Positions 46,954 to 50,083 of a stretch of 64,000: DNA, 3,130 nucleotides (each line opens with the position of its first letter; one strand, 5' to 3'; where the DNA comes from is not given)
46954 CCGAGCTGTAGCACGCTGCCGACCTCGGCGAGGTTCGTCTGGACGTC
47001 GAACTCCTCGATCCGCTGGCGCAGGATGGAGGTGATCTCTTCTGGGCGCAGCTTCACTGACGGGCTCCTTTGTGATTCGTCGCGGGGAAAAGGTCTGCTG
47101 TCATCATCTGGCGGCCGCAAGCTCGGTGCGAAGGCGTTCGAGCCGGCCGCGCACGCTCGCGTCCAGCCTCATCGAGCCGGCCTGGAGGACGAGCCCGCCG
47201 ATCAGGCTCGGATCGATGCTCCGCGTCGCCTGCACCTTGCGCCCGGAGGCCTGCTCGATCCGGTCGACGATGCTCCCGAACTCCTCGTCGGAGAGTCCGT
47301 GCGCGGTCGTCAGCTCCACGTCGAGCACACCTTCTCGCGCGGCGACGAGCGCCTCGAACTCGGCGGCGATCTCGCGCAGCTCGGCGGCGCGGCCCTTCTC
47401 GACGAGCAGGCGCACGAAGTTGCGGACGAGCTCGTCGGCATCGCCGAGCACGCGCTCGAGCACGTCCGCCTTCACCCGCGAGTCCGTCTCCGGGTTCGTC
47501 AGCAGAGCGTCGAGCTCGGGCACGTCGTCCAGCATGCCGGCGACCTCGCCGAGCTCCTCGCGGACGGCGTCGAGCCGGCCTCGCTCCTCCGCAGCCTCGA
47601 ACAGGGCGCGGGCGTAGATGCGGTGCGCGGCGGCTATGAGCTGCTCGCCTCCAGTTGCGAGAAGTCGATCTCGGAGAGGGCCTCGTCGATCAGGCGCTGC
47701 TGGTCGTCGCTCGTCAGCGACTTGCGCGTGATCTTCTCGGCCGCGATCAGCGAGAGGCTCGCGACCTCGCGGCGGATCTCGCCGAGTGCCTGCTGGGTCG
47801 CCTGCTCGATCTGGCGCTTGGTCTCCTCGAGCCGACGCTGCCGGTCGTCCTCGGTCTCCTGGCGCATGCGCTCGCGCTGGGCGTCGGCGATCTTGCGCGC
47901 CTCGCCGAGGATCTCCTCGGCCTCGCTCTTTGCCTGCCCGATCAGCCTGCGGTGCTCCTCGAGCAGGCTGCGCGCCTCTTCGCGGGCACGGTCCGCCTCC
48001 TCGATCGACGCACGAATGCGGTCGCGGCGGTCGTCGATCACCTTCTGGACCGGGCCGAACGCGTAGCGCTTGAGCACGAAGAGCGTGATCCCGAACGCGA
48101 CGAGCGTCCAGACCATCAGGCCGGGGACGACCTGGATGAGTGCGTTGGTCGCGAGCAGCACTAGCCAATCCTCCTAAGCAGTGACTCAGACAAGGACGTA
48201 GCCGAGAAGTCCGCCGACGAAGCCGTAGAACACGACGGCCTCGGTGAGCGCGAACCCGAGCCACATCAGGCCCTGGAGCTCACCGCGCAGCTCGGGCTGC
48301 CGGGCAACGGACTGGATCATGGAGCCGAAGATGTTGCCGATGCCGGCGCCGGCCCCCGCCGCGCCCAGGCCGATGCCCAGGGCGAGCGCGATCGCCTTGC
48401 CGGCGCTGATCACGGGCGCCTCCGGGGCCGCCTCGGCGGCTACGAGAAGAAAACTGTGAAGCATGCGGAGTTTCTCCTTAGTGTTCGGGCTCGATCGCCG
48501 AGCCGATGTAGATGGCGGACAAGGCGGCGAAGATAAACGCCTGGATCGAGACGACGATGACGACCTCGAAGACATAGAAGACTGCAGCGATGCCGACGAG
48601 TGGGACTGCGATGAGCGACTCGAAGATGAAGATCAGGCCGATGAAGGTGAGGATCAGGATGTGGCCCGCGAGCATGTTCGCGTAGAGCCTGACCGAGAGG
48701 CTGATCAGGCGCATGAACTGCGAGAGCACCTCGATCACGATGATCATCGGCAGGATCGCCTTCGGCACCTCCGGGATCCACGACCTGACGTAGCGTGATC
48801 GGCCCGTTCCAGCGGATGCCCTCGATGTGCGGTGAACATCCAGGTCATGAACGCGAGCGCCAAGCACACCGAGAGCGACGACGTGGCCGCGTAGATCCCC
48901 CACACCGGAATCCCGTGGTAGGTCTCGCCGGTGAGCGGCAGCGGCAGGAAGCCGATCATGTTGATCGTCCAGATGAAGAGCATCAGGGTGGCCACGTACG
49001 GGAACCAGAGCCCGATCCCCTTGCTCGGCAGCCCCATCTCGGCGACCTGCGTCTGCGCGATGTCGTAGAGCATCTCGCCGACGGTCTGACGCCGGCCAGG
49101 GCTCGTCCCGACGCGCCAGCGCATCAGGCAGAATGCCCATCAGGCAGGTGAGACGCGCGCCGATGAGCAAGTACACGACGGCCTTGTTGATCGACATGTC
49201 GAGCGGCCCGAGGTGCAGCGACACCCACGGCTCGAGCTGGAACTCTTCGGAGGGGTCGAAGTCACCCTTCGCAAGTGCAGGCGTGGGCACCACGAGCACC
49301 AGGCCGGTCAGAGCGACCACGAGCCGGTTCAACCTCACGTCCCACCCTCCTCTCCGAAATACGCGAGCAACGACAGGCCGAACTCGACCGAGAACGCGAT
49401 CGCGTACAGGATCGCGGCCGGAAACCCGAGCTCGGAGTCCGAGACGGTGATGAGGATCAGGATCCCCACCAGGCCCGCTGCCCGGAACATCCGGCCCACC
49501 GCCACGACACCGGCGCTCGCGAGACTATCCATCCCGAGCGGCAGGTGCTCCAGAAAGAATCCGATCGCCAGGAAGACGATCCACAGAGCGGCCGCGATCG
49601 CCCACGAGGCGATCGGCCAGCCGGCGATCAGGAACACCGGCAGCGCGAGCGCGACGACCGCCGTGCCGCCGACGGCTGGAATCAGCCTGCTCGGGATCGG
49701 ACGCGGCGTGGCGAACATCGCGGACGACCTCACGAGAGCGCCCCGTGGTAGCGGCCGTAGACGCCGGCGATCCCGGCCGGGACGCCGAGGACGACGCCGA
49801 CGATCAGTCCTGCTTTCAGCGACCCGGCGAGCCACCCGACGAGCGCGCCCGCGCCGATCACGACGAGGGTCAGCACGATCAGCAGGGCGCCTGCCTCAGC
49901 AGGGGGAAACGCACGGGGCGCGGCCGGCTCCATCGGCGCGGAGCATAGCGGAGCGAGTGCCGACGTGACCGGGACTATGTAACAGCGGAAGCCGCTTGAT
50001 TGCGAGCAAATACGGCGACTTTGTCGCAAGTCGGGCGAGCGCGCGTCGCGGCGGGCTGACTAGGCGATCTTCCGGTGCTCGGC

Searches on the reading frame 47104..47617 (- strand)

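Call 60: search_protein_families(library=pfam, proteins=[window:47104-47617:-])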
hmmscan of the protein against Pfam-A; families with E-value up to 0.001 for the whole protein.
window:47104-47617:- (171 aa): 0 families

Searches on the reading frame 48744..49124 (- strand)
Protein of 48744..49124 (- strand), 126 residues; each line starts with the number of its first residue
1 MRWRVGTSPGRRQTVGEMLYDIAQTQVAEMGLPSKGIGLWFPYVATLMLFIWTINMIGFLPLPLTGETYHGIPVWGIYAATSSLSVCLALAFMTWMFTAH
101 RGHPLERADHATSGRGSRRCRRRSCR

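Call 60: search_protein_families(library=pfam, proteins=[window:48744-49124:-])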
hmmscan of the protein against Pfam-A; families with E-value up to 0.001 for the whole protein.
window:48744-49124:- (126 aa): 1 family
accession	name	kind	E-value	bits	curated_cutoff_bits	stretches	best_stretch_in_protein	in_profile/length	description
PF00119.25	ATP-synt_A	-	7.4e-14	52.6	33.9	1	7-99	26-103/217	ATP synthase A chain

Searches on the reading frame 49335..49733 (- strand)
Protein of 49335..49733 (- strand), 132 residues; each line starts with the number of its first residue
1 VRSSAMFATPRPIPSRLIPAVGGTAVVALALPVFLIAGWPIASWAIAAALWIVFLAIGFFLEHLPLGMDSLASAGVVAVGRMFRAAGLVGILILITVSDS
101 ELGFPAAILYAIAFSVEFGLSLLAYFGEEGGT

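Call 45: search_protein_families(library=pfam, max_evalue=1, proteins=[window:49335-49733:-])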
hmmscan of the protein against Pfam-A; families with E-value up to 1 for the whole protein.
window:49335-49733:- (132 aa): 1 family
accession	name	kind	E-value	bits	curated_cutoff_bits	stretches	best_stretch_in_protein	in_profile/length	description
PF19770.4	DUF6256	-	0.094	13.3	25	1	17-43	71-98/109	Family of unknown function (DUF6256)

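Call 61: search_protein_families(library=ncbifam, proteins=[window:49335-49733:-], max_evalue=0.01)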
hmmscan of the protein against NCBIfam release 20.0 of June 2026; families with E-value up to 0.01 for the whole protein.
window:49335-49733:- (132 aa): 0 families

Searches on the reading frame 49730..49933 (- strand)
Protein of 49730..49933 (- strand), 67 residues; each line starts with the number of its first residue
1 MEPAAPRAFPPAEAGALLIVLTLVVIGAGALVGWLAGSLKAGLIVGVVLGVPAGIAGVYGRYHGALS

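Call 45: search_protein_families(library=pfam, max_evalue=1, proteins=[window:49730-49933:-])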
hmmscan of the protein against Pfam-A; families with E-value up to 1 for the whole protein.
window:49730-49933:- (67 aa): 1 family
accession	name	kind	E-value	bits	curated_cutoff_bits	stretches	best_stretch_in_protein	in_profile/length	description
PF19696.4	DUF6196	-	0.037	14.4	25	1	30-62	90-124/144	Family of unknown function (DUF6196)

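Call 61: search_protein_families(library=ncbifam, proteins=[window:49730-49933:-], max_evalue=0.01)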
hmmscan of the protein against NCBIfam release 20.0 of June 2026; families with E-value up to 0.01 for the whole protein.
window:49730-49933:- (67 aa): 0 families
